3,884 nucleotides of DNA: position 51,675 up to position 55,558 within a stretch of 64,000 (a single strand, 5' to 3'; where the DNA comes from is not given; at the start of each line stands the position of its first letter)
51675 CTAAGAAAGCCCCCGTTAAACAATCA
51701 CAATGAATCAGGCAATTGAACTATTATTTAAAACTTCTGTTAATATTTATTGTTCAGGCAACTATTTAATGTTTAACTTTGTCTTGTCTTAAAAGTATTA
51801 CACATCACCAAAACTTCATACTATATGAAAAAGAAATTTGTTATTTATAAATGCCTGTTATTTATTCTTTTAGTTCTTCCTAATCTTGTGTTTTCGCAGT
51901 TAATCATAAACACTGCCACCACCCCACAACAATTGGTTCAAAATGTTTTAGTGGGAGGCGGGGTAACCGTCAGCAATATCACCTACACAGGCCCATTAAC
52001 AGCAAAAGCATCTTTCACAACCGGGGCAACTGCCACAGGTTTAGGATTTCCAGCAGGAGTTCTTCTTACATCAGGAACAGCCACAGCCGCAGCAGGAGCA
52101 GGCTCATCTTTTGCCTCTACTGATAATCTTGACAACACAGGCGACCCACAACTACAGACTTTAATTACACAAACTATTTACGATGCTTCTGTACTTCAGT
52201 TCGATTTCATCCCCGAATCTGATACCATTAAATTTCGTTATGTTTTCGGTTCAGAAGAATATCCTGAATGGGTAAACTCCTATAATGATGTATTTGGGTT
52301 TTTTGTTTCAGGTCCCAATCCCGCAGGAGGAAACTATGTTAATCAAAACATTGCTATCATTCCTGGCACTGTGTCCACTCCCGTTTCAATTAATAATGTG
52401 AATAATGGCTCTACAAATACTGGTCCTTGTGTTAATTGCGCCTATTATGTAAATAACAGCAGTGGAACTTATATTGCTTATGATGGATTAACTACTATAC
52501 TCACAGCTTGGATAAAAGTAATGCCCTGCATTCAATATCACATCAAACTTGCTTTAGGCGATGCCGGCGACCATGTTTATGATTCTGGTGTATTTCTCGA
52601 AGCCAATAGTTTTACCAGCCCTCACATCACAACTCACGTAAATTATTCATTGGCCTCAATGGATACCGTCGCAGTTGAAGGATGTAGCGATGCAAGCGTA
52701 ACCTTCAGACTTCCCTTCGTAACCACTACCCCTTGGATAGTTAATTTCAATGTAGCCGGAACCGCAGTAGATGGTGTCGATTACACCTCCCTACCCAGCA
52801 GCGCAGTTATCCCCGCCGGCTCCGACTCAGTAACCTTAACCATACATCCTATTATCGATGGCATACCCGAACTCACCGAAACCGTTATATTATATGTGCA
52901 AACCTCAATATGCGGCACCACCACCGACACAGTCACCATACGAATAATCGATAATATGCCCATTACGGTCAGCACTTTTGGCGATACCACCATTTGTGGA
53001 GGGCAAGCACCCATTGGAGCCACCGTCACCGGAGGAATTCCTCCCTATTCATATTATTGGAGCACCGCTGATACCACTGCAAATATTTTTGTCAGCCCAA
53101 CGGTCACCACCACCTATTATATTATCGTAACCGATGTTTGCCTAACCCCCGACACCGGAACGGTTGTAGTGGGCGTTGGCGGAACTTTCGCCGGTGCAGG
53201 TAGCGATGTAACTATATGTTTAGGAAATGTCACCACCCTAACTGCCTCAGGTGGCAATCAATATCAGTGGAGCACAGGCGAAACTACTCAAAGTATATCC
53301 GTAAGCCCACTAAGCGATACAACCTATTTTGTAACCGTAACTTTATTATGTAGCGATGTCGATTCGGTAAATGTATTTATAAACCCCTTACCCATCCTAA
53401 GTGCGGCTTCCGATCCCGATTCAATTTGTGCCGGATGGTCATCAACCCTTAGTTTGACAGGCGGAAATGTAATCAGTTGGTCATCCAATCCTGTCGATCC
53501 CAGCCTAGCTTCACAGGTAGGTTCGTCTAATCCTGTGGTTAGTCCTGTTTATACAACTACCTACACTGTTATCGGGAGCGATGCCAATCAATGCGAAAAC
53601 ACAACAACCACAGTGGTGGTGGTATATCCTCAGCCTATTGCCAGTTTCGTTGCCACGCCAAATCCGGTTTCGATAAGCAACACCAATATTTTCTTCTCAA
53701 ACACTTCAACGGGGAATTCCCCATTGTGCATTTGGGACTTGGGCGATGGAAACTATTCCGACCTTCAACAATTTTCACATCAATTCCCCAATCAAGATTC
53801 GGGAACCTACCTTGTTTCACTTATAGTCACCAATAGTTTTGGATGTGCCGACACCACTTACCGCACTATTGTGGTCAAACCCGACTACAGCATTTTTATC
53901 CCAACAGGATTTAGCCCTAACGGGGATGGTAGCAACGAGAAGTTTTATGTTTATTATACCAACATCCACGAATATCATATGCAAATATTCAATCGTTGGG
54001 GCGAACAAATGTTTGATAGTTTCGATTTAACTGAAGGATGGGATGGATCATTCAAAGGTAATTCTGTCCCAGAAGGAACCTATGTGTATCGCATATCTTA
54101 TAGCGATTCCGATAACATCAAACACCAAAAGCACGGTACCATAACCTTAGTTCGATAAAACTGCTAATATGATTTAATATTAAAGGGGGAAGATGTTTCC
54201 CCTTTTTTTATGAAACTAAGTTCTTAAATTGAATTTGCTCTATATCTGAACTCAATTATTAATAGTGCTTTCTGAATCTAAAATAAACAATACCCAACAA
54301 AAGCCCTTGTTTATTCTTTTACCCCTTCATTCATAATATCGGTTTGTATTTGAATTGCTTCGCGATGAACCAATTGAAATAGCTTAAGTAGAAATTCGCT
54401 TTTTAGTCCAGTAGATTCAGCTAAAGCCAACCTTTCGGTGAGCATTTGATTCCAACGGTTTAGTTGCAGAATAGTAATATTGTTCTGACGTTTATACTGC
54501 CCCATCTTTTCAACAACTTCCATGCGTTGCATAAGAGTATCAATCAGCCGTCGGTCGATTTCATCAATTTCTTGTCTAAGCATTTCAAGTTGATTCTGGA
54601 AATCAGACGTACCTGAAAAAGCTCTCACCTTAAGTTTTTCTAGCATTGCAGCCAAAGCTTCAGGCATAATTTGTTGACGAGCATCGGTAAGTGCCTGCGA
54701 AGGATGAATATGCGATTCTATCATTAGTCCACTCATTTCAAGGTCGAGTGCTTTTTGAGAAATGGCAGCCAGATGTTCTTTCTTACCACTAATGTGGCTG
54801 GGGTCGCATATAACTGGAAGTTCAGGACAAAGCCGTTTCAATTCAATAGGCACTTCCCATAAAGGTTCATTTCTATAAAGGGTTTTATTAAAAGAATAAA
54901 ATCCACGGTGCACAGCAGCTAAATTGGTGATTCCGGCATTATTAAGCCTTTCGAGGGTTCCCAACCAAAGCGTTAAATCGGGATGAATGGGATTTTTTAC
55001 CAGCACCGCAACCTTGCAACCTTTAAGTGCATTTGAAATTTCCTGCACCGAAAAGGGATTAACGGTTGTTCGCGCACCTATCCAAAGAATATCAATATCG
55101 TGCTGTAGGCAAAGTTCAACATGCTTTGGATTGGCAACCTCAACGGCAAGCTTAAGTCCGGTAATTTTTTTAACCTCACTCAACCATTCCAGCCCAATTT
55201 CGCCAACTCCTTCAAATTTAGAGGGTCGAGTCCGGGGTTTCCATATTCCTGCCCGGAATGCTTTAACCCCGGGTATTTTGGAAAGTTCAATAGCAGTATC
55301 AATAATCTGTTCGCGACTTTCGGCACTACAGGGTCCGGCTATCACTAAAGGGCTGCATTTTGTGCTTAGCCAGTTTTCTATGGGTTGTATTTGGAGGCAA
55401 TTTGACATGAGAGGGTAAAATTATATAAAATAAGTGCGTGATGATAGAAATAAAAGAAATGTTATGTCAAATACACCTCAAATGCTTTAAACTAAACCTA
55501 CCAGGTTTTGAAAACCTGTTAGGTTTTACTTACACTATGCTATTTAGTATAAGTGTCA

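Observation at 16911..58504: Four separate intergenic tandem arrays all share an exact 21-bp period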

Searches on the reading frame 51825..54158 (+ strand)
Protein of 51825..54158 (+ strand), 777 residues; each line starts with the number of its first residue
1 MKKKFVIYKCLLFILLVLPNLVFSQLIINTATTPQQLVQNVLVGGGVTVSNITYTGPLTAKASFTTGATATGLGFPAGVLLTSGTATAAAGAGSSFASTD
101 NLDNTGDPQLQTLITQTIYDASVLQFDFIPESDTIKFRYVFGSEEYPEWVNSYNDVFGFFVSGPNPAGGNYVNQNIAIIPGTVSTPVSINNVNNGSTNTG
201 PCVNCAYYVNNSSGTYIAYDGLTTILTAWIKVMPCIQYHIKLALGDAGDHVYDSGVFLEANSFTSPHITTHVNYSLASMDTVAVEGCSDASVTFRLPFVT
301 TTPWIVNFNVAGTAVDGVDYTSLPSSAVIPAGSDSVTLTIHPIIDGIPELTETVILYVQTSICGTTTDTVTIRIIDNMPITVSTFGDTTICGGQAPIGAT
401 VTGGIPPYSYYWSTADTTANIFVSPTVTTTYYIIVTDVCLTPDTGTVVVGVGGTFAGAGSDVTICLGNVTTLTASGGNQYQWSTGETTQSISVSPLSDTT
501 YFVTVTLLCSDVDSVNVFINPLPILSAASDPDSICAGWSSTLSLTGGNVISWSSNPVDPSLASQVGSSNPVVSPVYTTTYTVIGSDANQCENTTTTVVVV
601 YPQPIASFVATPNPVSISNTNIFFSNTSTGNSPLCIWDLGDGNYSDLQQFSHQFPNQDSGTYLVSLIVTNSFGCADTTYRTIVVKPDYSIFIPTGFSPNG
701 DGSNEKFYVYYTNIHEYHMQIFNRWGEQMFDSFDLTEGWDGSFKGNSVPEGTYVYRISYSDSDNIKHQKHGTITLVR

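Call 10: search_protein_families(library=pfam, proteins=[window:51825-54158:+])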
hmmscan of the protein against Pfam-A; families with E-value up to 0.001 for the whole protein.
window:51825-54158:+ (777 aa): 3 families
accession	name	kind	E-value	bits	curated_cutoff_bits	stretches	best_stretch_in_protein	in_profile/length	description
PF13585.12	CHU_C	-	8.6e-18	64.7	27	1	691-774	2-85/86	CHU_C Type IX secretion signal domain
PF18911.6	PKD_4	-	3.6e-09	37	27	1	618-678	20-78/85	PKD domain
PF00801.26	PKD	-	0.00021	21.6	23.5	1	616-683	11-80/80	PKD domain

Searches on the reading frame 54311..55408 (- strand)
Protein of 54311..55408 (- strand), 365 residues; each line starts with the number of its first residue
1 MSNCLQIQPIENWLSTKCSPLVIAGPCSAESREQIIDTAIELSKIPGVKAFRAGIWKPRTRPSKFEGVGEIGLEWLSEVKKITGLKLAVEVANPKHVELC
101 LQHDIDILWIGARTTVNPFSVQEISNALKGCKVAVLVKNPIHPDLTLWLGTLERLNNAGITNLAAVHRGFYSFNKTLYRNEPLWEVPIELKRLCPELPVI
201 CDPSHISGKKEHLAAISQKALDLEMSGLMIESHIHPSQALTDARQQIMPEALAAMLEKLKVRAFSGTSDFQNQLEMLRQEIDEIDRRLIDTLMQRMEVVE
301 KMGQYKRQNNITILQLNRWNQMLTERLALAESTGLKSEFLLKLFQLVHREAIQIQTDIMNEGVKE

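Call 27: find_related_loci(query=window:54311-55408:-, collection=genome_contigs, flank=10000)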
Query window:54311-55408:- (365 aa) in genome_contigs; peptide patterns used: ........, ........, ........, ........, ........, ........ (x = any residue, [..] = any of these).
141 stretches matched a pattern; 117 encode a relative of the query (tblastn E <= 1e-3); the best 80 are kept; 80 distinct loci.
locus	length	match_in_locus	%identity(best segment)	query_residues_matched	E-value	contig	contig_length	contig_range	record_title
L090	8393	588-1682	87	1-365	0e+0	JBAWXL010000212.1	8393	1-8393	MAG: Bacteroidota bacterium isolate ELA062 MAG062_212, whole genome shotgun sequence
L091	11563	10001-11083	75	1-361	0e+0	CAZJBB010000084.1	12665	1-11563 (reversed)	MAG TPA_asm: uncultured Bacteroidales bacterium isolate binchicken_co2_200 genome assembly, contig: NODE_3768_length_126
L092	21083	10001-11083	59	1-361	3e-150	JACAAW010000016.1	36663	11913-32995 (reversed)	MAG: Bacteroidetes bacterium isolate Cfx2-01 MAG1_16, whole genome shotgun sequence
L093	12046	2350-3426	58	1-359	1e-147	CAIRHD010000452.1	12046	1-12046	MAG: uncultured Bacteroidales bacterium isolate KTt_bin-0938 genome assembly, contig: bin-0938:452/629, whole genome sho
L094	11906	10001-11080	58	5-365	1e-142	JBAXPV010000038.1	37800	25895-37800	MAG: Bacteroidota bacterium isolate ELA540 MAG540_38, whole genome shotgun sequence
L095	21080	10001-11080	57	1-360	2e-141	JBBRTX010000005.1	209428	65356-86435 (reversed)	MAG: Bacteroidales bacterium isolate La2_metabat2.315 La2_metabat2.315_K_1888168L209428_cov_25.0617, whole genome shotgu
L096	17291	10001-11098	54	1-365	1e-138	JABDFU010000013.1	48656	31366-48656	MAG: Bacteroidetes bacterium isolate BWOrgControl_Nextera87_MAG1 3300020989.a:Ga0206879_1016, whole genome shotgun seque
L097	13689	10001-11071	57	5-360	1e-137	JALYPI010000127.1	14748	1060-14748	MAG: Bacteroidota bacterium isolate MDV bin33 SD1454-56_k127_2069027, whole genome shotgun sequence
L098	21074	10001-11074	54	5-361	4e-133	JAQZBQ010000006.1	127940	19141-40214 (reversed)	MAG: Bacteroidota bacterium isolate C_No_T20_C_bin.136 scaffold_61, whole genome shotgun sequence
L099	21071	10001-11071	54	5-360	5e-133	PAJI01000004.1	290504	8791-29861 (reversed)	MAG: Crocinitomicaceae bacterium isolate SAT99 163326, whole genome shotgun sequence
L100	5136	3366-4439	53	5-360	2e-133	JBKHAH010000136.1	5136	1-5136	MAG: Bacteroidales bacterium isolate D1M01_13 NODE_25978_length_5136_cov_18.051565, whole genome shotgun sequence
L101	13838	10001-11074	52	5-360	4e-131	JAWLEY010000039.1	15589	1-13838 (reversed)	MAG: Perlabentimonas sp. isolate 20BLK6-1.bin.99 NODE_3806_length_15589_cov_13.307424, whole genome shotgun sequence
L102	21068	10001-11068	62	10-365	2e-151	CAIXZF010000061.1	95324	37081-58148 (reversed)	MAG: uncultured Bacteroidales bacterium isolate Ja_bin-4767 genome assembly, contig: bin-4767:061/117, whole genome shot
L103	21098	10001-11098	51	1-364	6e-128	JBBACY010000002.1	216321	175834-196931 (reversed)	MAG: Bacteroidales bacterium isolate SO_2017_LW2_102 scaffold_24_c1_LW138R_2017, whole genome shotgun sequence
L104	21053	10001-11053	52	11-360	3e-125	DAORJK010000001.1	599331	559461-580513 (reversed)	MAG TPA_asm: Bacteroidia bacterium isolate AMR_MDS_5553 NODE_1_length_599331_cov_49.016685, whole genome shotgun sequenc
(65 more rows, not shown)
